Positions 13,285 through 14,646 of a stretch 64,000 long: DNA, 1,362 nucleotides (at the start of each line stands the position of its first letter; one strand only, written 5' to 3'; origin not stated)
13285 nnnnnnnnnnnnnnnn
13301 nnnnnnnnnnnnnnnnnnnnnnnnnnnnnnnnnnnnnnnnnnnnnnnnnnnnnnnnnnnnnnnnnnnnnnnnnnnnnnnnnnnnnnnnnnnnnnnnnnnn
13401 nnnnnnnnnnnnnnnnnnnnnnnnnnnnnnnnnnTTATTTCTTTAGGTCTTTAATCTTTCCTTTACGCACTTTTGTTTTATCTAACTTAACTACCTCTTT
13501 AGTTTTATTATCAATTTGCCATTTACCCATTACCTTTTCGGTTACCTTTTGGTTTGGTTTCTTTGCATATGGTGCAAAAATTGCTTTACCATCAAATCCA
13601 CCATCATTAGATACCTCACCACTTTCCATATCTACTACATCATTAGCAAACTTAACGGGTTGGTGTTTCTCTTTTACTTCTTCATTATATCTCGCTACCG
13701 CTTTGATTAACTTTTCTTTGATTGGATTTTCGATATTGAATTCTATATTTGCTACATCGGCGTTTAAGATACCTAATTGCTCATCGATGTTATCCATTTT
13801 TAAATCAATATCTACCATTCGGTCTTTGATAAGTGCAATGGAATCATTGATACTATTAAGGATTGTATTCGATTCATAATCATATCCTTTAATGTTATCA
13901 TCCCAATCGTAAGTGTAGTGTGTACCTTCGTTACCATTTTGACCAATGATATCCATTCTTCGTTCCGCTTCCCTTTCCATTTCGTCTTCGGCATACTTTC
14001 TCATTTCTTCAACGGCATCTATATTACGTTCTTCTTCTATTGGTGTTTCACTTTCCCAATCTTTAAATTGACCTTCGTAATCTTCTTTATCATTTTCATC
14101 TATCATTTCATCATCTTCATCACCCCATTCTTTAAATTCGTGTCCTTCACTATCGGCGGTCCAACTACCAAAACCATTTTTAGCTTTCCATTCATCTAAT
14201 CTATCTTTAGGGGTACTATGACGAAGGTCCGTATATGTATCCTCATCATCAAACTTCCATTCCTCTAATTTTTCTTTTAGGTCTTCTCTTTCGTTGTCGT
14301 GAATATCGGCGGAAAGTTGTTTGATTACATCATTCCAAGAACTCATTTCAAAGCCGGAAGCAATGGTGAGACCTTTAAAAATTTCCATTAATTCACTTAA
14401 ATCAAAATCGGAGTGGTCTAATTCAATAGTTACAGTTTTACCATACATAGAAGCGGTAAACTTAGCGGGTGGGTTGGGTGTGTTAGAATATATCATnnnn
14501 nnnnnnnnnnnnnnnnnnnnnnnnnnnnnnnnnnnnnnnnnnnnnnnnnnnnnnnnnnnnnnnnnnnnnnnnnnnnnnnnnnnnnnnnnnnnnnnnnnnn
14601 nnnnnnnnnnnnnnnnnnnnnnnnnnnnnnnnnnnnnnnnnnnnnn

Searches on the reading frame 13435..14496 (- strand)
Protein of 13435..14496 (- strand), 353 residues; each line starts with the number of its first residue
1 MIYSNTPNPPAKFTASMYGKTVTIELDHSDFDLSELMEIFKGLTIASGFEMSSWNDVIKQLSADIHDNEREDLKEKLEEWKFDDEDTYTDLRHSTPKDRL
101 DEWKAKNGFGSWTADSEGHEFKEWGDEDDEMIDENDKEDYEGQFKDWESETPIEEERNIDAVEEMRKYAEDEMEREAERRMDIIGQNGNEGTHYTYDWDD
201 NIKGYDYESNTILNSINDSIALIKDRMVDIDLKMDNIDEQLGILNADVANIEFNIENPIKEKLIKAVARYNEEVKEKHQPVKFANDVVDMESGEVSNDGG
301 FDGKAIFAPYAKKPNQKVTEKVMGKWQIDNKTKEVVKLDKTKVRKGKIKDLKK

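Call 11: search_protein_families(library=pfam, proteins=[window:13435-14496:-], max_evalue=0.001)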
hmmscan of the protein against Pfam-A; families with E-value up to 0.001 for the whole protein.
window:13435-14496:- (353 aa): 0 families

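Call 12: search_protein_families(library=phrogs, proteins=[window:13435-14496:-], max_evalue=0.00001)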
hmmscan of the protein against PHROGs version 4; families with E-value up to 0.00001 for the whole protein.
window:13435-14496:- (353 aa): 0 families

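Call 38: search_protein_families(library=pfam, proteins=[window:13435-14496:-], max_evalue=0.05)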
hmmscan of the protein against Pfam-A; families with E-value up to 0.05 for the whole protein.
window:13435-14496:- (353 aa): 1 family
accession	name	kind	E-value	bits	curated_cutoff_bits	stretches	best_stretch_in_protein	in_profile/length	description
PF04513.17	Baculo_PEP_C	-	0.025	15.1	38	0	206-258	62-111/140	Baculovirus polyhedron envelope protein, PEP, C terminus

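Call 39: search_protein_families(library=phrogs, proteins=[window:13435-14496:-], max_evalue=0.01)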
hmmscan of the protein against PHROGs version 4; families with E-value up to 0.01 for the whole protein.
window:13435-14496:- (353 aa): 0 families

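Call 89: find_related_loci(query=window:13435-14496:-, collection=viral_contigs, flank=2500)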
Query window:13435-14496:- (353 aa) in viral_contigs; peptide patterns used: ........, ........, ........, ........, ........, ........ (x = any residue, [..] = any of these).
10 stretches matched a pattern; 7 encode a relative of the query (tblastn E <= 1e-3); 6 distinct loci.
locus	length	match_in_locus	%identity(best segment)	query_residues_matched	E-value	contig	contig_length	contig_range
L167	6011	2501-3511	87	1-353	0e+0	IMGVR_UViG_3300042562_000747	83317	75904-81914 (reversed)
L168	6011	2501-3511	87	1-353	0e+0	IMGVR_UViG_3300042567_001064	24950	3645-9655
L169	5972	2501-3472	75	1-353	2e-161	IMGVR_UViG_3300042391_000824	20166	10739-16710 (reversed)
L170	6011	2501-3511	87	1-353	0e+0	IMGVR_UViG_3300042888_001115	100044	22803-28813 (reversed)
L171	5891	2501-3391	68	1-306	2e-126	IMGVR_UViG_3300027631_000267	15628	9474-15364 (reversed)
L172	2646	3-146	81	306-353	1e-17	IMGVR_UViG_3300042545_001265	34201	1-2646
